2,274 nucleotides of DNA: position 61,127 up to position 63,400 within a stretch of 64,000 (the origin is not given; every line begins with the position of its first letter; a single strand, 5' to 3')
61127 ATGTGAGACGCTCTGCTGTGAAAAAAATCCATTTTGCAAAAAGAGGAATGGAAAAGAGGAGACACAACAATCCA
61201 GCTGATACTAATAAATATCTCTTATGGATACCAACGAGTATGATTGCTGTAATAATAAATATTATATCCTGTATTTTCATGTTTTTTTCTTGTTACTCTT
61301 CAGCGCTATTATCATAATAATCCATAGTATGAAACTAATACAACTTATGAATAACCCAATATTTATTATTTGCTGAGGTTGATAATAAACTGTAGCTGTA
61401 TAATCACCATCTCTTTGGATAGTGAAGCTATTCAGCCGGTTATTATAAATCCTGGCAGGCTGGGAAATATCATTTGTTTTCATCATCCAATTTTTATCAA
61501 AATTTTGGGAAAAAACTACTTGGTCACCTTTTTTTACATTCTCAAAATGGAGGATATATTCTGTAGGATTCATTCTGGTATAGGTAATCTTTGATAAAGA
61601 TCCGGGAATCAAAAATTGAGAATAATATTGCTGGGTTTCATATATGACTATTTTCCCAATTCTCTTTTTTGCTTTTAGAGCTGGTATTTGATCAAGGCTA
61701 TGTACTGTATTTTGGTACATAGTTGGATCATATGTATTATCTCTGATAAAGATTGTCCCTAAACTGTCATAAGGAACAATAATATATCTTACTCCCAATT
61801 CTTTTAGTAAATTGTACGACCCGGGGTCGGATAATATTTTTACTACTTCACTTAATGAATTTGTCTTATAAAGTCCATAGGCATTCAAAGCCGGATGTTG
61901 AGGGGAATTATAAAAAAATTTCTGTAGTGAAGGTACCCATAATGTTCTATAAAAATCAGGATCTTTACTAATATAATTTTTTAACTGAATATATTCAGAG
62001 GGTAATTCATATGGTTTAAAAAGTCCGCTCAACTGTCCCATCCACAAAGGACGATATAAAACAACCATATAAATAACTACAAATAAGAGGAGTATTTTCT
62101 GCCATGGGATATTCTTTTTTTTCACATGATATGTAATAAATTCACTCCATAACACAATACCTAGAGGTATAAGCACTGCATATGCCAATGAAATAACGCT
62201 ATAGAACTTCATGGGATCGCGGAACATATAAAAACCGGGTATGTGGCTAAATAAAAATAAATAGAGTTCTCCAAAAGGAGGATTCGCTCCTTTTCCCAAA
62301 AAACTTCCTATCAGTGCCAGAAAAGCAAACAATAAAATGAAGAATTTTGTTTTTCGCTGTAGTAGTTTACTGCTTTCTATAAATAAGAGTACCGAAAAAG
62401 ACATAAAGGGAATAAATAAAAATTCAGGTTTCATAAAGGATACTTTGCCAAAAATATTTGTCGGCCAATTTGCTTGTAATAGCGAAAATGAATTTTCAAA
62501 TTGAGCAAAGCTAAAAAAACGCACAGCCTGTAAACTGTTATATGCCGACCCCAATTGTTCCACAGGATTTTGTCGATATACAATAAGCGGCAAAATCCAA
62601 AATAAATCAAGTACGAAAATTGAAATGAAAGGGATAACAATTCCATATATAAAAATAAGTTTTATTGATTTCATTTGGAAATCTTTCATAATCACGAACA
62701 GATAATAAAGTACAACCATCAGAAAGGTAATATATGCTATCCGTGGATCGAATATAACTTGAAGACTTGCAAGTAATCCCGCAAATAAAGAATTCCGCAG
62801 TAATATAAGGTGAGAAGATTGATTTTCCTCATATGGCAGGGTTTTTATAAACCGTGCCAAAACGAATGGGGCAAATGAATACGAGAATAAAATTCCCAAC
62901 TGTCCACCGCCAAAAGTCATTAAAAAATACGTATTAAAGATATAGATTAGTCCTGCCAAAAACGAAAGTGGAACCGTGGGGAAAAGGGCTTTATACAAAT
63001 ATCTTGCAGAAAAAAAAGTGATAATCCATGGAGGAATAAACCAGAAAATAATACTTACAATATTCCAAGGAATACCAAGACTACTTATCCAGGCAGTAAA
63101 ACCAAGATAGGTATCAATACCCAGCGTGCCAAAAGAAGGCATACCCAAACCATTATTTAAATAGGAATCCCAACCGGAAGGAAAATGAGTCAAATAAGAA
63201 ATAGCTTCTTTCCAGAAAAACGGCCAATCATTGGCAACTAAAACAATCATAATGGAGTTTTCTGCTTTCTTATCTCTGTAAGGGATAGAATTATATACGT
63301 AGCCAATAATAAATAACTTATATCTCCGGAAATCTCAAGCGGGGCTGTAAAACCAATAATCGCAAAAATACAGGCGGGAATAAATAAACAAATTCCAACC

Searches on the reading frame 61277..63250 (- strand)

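Call 60: search_protein_families(library=ncbifam, proteins=[window:61277-63250:-], max_evalue=0.00001)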
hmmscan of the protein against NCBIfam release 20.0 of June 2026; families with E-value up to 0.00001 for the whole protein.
window:61277-63250:- (657 aa): 1 family
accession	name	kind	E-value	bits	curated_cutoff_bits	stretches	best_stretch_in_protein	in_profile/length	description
NF053599.1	transp_MmpA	equivalog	4.5e-06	25.5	210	0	294-457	266-417/543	MmpA family trehalose lipid delivery protein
